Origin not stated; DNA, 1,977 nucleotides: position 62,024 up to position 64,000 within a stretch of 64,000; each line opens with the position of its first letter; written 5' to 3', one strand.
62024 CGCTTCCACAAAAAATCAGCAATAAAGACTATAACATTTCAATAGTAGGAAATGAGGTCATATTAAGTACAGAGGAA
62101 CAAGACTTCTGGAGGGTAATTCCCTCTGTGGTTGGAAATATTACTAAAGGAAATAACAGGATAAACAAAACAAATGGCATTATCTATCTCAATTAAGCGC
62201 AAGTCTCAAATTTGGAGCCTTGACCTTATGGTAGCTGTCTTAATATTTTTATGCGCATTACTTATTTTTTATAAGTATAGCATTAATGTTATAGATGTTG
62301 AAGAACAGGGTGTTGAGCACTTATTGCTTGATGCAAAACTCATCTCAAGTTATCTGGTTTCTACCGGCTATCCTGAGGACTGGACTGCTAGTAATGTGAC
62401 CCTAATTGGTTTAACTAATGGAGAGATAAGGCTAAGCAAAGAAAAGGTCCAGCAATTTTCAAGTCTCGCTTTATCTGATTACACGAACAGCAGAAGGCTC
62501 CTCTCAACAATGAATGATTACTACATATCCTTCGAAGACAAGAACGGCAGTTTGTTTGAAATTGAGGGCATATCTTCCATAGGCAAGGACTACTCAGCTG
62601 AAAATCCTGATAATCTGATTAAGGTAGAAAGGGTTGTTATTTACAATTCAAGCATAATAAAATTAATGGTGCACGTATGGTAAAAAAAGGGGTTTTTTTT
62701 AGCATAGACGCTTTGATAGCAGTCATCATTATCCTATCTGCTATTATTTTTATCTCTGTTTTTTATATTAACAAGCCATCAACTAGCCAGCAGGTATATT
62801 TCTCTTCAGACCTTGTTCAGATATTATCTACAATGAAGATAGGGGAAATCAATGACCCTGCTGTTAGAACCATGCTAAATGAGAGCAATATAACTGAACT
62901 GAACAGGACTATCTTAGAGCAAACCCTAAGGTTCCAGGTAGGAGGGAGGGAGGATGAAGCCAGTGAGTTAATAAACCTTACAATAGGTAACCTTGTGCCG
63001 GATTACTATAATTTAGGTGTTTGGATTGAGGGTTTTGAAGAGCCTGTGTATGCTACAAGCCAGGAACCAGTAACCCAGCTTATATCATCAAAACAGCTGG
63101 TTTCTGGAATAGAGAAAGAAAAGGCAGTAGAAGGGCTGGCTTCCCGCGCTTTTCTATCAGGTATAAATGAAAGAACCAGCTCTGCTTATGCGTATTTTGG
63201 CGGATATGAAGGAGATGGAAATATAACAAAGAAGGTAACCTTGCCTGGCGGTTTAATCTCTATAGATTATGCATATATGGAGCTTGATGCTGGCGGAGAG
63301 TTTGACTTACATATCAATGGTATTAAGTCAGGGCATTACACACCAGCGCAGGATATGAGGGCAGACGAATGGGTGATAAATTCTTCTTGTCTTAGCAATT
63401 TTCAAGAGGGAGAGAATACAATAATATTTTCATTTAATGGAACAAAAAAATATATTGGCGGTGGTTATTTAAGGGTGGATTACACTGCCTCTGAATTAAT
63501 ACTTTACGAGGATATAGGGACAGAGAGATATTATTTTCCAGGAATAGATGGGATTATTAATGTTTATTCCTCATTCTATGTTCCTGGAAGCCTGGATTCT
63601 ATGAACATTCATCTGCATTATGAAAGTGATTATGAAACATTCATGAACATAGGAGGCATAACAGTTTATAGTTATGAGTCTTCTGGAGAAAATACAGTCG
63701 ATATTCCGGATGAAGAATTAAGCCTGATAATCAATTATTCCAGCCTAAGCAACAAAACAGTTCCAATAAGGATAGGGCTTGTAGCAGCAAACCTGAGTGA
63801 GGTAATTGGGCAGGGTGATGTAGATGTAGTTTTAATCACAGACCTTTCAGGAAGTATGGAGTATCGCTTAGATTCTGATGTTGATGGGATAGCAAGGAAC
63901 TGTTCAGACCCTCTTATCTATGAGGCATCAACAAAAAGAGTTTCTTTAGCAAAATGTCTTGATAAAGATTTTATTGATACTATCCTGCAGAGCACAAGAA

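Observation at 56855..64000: Type IV pilus / Tad-like locus with two separate T2SSF membrane proteins, three small pilins and a vWA-domain giant pilin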

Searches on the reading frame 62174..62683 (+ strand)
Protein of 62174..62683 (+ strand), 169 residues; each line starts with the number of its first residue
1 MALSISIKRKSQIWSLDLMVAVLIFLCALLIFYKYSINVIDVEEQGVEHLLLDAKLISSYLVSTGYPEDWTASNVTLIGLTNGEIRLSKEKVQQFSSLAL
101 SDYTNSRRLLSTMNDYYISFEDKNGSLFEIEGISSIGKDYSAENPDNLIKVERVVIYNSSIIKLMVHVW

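Call 10: search_protein_families(library=pfam, max_evalue=0.01, proteins=[window:62174-62683:+])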
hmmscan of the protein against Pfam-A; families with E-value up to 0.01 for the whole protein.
window:62174-62683:+ (169 aa): 1 family
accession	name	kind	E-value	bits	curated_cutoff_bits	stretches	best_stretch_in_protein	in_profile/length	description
PF23958.1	DUF7287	-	0.0065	17.5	27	1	15-169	7-157/157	Family of unknown function (DUF7287)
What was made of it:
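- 62174..62683 (+): Minor pilin p3 (169 aa). K-S|QIWSLD. Weak DUF7287 hit, E 0.0065 (call 10).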

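Call 11: search_protein_families(library=ncbifam, max_evalue=0.01, proteins=[window:62174-62683:+])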
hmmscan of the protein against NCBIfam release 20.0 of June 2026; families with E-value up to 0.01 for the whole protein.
window:62174-62683:+ (169 aa): 0 families

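Call 17: find_encoding_contigs(protein=window:62174-62680:+, flank=10000, max_places=4)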
Protein window:62174-62680:+ (169 aa): 5 contigs read that carry it; 3 places shown.
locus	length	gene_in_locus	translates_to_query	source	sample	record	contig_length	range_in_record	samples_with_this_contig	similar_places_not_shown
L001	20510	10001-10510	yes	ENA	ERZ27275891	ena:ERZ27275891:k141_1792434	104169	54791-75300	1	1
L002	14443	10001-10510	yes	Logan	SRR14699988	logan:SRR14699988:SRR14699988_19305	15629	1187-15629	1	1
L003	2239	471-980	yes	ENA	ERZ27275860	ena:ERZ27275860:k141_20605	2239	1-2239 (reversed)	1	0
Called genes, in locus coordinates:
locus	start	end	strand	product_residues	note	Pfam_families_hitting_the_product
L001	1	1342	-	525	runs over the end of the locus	PF04041:Glyco_hydro_130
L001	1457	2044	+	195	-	PF13412:HTH_24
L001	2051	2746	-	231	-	PF03796:DnaB_C (weak), PF06745:ATPase, PF23442:DUF7125 (weak)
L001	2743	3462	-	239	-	PF00154:RecA_N, PF06745:ATPase, PF13481:AAA_25, PF23442:DUF7125 (weak)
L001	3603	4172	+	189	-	PF06745:ATPase (weak), PF24336:DUF7504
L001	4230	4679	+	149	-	-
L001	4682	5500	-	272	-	PF00482:T2SSF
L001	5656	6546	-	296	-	PF00482:T2SSF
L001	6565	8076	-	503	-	PF00437:T2SSE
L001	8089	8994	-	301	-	-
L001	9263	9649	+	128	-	-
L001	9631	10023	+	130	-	PF23928:DUF7266 (weak)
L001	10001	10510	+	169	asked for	-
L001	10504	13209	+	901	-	-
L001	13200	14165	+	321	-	-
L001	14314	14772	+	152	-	-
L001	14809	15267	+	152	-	-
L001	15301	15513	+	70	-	-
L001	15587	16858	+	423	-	PF02403:Seryl_tRNA_N, PF00587:tRNA-synt_2b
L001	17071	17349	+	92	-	-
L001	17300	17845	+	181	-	PF03703:bPH_2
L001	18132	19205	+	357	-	PF13191:AAA_16 (weak), PF00931:NB-ARC, PF05729:NACHT (weak), PF13401:AAA_22, PF22703:Cdc6_lid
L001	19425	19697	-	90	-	PF00708:Acylphosphatase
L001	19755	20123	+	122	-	PF04193:PQ-loop (weak)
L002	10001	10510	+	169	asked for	-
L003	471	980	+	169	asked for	-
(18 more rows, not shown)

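Call 21: search_protein_families(library=pfam, max_evalue=0.1, proteins=[L001:10504-13206:+, L001:13200-14162:+, L001:14314-14769:+, L001:14809-15264:+, L001:15301-15510:+])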
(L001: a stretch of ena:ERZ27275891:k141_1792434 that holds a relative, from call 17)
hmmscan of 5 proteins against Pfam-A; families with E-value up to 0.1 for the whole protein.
L001:10504-13206:+ (901 aa): 1 family
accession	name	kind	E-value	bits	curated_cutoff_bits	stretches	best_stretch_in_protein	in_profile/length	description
PF00092.34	VWA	-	0.01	16.5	23.8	0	470-626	61-172/174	von Willebrand factor type A domain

L001:13200-14162:+ (321 aa): 0 families

L001:14314-14769:+ (152 aa): 0 families

L001:14809-15264:+ (152 aa): 0 families

L001:15301-15510:+ (70 aa): 0 families

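Call 22: find_homologous_proteins(query=L001:10504-13206:+)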
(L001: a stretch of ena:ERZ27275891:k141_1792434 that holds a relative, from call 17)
Query L001:10504-13206:+ (901 aa): 528 proteins with E <= 0.001 among 8000 candidates; the best 120 are listed.
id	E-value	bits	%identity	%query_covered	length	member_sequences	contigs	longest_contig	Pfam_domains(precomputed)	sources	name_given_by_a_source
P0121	0.0e+0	2060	100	100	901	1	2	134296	-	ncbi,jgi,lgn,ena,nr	ncbi:VWA domain-containing protein [Candidatus Woesearchaeota archaeon]|nr:VWA domain-containing pro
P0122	0.0e+0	1714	80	100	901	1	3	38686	-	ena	-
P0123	0.0e+0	1536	74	100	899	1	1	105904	-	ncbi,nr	ncbi:hypothetical protein KY360_06415 [Candidatus Woesearchaeota archaeon]|nr:hypothetical protein [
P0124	0.0e+0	1217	57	100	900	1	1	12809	PF13519.13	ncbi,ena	-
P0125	0.0e+0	1196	67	93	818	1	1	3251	PF00092.35,PF13519.13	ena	-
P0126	0.0e+0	1164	56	100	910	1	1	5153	PF13519.13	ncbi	-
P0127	0.0e+0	1162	56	100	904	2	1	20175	PF13519.13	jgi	jgi:hypothetical protein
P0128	0.0e+0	1154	55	100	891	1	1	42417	-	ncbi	ncbi:hypothetical protein ACFLZX_02800 [Nanoarchaeota archaeon]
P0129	0.0e+0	1081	68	75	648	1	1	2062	PF13519.13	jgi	jgi:hypothetical protein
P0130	0.0e+0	1038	51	100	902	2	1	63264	PF13519.13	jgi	-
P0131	0.0e+0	1022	53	55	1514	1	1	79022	-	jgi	-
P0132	0.0e+0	1018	50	100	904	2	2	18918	-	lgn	-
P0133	4.7e-292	989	49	100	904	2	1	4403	-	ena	-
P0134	2.2e-288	977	52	55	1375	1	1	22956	-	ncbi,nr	ncbi:VWA domain-containing protein [Candidatus Woesearchaeota archaeon]|nr:VWA domain-containing pro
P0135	1.0e-269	916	52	55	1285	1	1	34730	PF00092.35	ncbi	ncbi:MAG: hypothetical protein ABIC04_00805 [Nanoarchaeota archaeon]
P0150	9.9e-251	853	49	55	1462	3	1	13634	PF06439.19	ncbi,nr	ncbi:MAG TPA: hypothetical protein VFF28_00555 [Candidatus Nanoarchaeia archaeon]|nr:hypothetical pr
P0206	2.7e-190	653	44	44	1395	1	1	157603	PF00092.35,PF13385.14,PF13519.13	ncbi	-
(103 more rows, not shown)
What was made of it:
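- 62677..64000 (+): N-terminal 441 aa of a 901-aa modular pilin-like adhesin (K-G|VFFSIDA). The vWA domain starts at about residue 382, and the gene continues beyond the window. 528 homologues, many with Pfam VWA or VWA_2 (call 22).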

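Call 47: predict_structure(alignment_id=A2)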
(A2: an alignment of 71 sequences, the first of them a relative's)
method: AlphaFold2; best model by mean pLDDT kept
length: 901 residues; sequences in the alignment: 71
mean_pLDDT: 86.0   pTM: 0.56
mean pLDDT of the five models: 86.0, 85.5, 85.0, 83.8, 83.4
residues with pLDDT >= 90: 430; 70-90: 384; 50-70: 62; < 50: 25
segments of 3 or more residues with pLDDT < 50: 1-7, 371-380, 635-638
pLDDT, mean of each block of 10 residues (from residue 1): 49 81 76 61 88 87 86 83 84 90 86 86 85 81 69 83 81 91 93 89 92 96 80 94 95 87 92 71 94 93 95 92 92 89 96 94 87 34 91 91 92 92 95 84 93 91 94 95 94 96 82 90 79 91 79 81 91 93 90 89 92 89 86 58 59 94 87 76 87 85 91 88 91 91 92 91 90 83 89 84 93 88 90 92 91 90 85 86 65 82 80
secondary structure, 60 per line:
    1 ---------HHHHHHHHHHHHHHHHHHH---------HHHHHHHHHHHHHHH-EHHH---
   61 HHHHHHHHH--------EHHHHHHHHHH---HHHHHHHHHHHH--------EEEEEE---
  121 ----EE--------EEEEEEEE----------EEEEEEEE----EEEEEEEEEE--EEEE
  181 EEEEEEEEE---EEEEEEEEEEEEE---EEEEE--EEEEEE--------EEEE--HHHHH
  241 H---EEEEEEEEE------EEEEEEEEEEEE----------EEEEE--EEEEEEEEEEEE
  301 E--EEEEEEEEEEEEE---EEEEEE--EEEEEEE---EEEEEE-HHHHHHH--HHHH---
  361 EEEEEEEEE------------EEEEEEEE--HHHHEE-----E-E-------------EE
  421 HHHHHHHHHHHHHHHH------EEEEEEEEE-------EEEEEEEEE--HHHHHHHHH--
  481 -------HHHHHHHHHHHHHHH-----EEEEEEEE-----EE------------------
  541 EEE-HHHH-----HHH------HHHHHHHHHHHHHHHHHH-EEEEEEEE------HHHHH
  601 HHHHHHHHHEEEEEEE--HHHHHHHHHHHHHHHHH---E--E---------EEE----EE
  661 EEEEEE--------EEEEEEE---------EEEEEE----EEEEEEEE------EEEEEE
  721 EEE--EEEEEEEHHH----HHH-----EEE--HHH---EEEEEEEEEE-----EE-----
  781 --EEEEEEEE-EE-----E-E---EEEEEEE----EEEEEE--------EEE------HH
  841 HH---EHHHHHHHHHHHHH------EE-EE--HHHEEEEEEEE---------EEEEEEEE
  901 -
elements in order (helices of 4 or more, strands of 3 or more residues): H10-28 H38-52 H61-69 H79-88 H92-103 E112-117 E135-142 E153-160 E165-174 E177-189 E193-205 E209-213 E216-221 E230-233 H236-241 E245-253 E260-271 E282-286 E289-301 E304-316 E320-325 E328-334 E338-343 H345-351 H354-357 E361-369 E382-389 H392-395 H421-436 E443-451 E459-467 H470-478 H488-502 E508-515 E541-543 H545-548 H563-580 E582-589 H596-609 E610-616 H619-635 E652-654 E659-666 E675-681 E691-696 E701-708 E715-723 E726-732 E748-750 E759-768 E783-790 E805-811 E816-821 E830-832 H839-842 H847-859 E876-883 E893-900
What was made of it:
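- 62677..64000 (+): AF2 pLDDT 86 (call 47).
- On vWA-domain modular pilin / pilus-tip adhesin: AF2 model with pLDDT 86 (call 47).
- AF2 pLDDT 86 with a vWA fold at residues 382-635 (call 47).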

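Call 52: fold_search(model_id=the predicted structure, library=pdb)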
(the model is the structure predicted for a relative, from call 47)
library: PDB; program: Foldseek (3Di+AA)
matches with E <= 10: 1563; with E <= 0.001: 153
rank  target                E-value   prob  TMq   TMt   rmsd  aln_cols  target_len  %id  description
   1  7ba2_A                1.1e-12  1.00  0.22  0.44  16.8       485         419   15  D319A mutant of the PilB minor pilin from Streptococcus sanguinis (released 2021-04-28)
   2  7ba2_B                2.0e-12  1.00  0.23  0.47  15.8       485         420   15  D319A mutant of the PilB minor pilin from Streptococcus sanguinis (released 2021-04-28)
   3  7b7p_A                4.9e-12  1.00  0.22  0.46  16.9       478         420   14  PilB minor pilin from Streptococcus sanguinis (released 2021-04-28)
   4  6fpy_B                2.5e-11  1.00  0.16  0.23  21.0       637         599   10  Inter-alpha-inhibitor heavy chain 1, wild type (released 2019-02-27)
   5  6fpz_A                6.0e-11  1.00  0.18  0.26  25.0       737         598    9  Inter-alpha-inhibitor heavy chain 1, D298A (released 2019-02-27)
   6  7w6b                  7.1e-11  1.00  0.20  0.23  15.7       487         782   16  Crystal Structure of PitA from pilus islet-2 of Streptococcus oralis (released 2022-06-01)
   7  6tnj                  1.6e-09  1.00  0.20  0.56   7.0       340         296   16  Crystal structure of the vWF domain of the type V pili tip protein Mfa5 from Porphyromonas gingivalis (released 2020-12-02)
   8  6m3y                  4.4e-09  1.00  0.20  0.22  14.0       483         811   12  Crystal structure of pilus adhesin, SpaC from Lactobacillus rhamnosus GG - open conformation (released 2020-07-29)
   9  6m48_B                6.8e-09  1.00  0.20  0.22  13.0       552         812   10  Crystal structure of pilus adhesin, SpaC from Lactobacillus rhamnosus GG - P21212 form (released 2020-07-29)
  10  6to1                  8.5e-09  1.00  0.19  0.29  14.2       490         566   13  Crystal structure of three N-terminal domains of the type V pili tip protein Mfa5 from Porphyromonas gingivalis (released 2020-12-02)
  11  6m48_A                1.0e-08  1.00  0.20  0.22  13.2       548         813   10  Crystal structure of pilus adhesin, SpaC from Lactobacillus rhamnosus GG - P21212 form (released 2020-07-29)
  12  9c4f_I                8.8e-08  1.00  0.17  0.75   4.5       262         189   17  Infectious B19V capsid (released 2024-10-16)
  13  3ibs_A                1.2e-07  1.00  0.17  0.69   5.3       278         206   16  Crystal structure of conserved hypothetical protein BatB from Bacteroides thetaiotaomicron (released 2009-08-25)
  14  3ibs_B                1.2e-07  1.00  0.17  0.68   6.1       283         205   16  Crystal structure of conserved hypothetical protein BatB from Bacteroides thetaiotaomicron (released 2009-08-25)
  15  8ebs_E                1.3e-07  1.00  0.16  0.38   6.3       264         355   12  Initial DNA-lesion (Cy5) binding by XPC and TFIIH (released 2023-04-19)
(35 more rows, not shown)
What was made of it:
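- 62677..64000 (+): Foldseek top hit is S. sanguinis PilB, 7BA2, E 1.1e-12 (call 52).
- On vWA-domain modular pilin / pilus-tip adhesin: Foldseek PilB E 1e-12 and many vWA domains (call 52).
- The best PDB matches are pilus adhesins: PilB, PitA, Mfa5, SpaC, RrgA and GBS104 (call 52).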

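Call 80: search_protein_families(library=pfam, max_evalue=0.001, proteins=[P0131, P0134, P0150, P0206])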
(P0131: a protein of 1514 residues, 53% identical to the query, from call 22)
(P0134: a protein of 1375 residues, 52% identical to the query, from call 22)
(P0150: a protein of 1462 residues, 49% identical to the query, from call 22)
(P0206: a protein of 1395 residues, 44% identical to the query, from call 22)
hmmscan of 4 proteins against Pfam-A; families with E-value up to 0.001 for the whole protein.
P0131 (1514 aa): 1 family
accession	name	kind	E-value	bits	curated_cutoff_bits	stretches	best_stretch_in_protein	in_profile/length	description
PF00092.34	VWA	-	0.00053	20.7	23.8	0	441-500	32-92/174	von Willebrand factor type A domain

P0134 (1375 aa): 2 families
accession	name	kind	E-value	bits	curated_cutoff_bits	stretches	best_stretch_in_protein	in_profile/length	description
PF13519.12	VWA_2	-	0.00011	23.2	27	1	385-498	1-91/107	von Willebrand factor type A domain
PF00092.34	VWA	-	0.00018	22.2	23.8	0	435-496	30-92/174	von Willebrand factor type A domain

P0150 (1462 aa): 2 families
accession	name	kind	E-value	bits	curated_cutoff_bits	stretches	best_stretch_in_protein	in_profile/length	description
PF06439.18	3keto-disac_hyd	-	1.4e-06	28.9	26.8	1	639-814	6-186/187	3-keto-disaccharide hydrolase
PF00092.34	VWA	-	0.00012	22.7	23.8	0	1107-1189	107-173/174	von Willebrand factor type A domain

P0206 (1395 aa): 3 families
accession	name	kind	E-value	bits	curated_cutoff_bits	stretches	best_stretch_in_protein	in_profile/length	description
PF13385.13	Laminin_G_3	-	3.3e-18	66.7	27.6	1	468-614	2-150/151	Concanavalin A-like lectin/glucanases superfamily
PF00092.34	VWA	-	6e-08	33.5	23.8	1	979-1121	34-170/174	von Willebrand factor type A domain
PF13519.12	VWA_2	-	3.9e-07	31.1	27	1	962-1052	20-107/107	von Willebrand factor type A domain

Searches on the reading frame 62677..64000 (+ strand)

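Call 10: search_protein_families(library=pfam, max_evalue=0.01, proteins=[window:62677-64000:+])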
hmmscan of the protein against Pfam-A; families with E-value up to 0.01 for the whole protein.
window:62677-64000:+ (441 aa): 0 families

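Call 11: search_protein_families(library=ncbifam, max_evalue=0.01, proteins=[window:62677-64000:+])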
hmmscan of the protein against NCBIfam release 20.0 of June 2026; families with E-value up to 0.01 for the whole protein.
window:62677-64000:+ (441 aa): 1 family
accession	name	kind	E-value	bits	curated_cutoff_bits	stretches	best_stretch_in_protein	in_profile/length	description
NF045771.1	MPN454_MG319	equivalog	0.0017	18.6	60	1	11-60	9-61/133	MG319/MPN454 family protein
